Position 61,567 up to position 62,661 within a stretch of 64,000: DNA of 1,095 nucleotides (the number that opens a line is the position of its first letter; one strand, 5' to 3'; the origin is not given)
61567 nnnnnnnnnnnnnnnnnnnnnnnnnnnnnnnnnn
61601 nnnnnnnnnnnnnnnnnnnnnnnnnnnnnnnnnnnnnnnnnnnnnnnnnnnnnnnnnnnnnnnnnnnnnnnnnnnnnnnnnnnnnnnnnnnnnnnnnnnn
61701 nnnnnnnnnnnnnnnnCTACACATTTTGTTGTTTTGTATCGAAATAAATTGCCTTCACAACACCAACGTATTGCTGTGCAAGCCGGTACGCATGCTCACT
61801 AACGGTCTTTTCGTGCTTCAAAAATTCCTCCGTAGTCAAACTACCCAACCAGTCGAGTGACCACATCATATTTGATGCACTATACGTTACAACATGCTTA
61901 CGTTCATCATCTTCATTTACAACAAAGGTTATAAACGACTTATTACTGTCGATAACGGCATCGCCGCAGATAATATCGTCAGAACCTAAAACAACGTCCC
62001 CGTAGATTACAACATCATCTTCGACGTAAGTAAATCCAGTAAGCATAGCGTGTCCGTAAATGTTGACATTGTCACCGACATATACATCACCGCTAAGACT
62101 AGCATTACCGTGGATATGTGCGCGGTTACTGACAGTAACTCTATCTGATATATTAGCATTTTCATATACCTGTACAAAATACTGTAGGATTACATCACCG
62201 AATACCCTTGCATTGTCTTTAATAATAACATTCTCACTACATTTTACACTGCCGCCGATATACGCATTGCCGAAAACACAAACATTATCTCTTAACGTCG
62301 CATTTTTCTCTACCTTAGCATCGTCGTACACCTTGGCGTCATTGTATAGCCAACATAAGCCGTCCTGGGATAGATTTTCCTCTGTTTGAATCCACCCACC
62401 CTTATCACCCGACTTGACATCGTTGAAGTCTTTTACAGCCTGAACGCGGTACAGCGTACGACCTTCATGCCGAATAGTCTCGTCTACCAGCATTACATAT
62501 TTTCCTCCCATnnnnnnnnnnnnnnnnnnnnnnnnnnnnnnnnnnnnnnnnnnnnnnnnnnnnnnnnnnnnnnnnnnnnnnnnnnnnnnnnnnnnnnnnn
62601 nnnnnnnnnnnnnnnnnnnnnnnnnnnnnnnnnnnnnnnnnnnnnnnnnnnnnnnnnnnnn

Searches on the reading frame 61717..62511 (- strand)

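Call 60: search_protein_families(library=pfam, proteins=[window:61717-62511:-], max_evalue=0.01)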
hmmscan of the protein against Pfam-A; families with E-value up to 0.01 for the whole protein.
window:61717-62511:- (264 aa): 4 families
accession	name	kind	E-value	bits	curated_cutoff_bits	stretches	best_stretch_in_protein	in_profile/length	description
PF00132.30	Hexapep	-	2.4e-11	43.2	27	1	125-159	2-36/36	Bacterial transferase hexapeptide (six repeats)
PF04519.19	Bactofilin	-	4e-07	30.6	27.9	1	60-119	36-91/98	Polymer-forming cytoskeletal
PF25084.1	LbH_EIF2B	-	3.9e-06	27.3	54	1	55-151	12-105/105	EIF2B subunit epsilon LbH domain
PF18836.7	B_solenoid_ydck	-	0.00098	19.3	30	0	121-135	3-17/17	YdcK Beta solenoid repeat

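Call 61: search_protein_families(library=phrogs, proteins=[window:61717-62511:-], max_evalue=0.001)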
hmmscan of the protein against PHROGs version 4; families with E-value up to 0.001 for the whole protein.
window:61717-62511:- (264 aa): 5 families
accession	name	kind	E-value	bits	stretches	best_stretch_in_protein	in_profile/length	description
phrog_7964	-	unknown function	1.8e-48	165.8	1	4-259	27-267/269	-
phrog_5070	-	unknown function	1.2e-47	162.7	1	3-178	3-178/182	-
phrog_20149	-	unknown function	1.4e-13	51.7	1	4-53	4-53/53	-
phrog_5353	-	unknown function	1.3e-12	48.8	1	38-187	14-161/256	-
phrog_36281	-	unknown function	2e-05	25.2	1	42-147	167-266/290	-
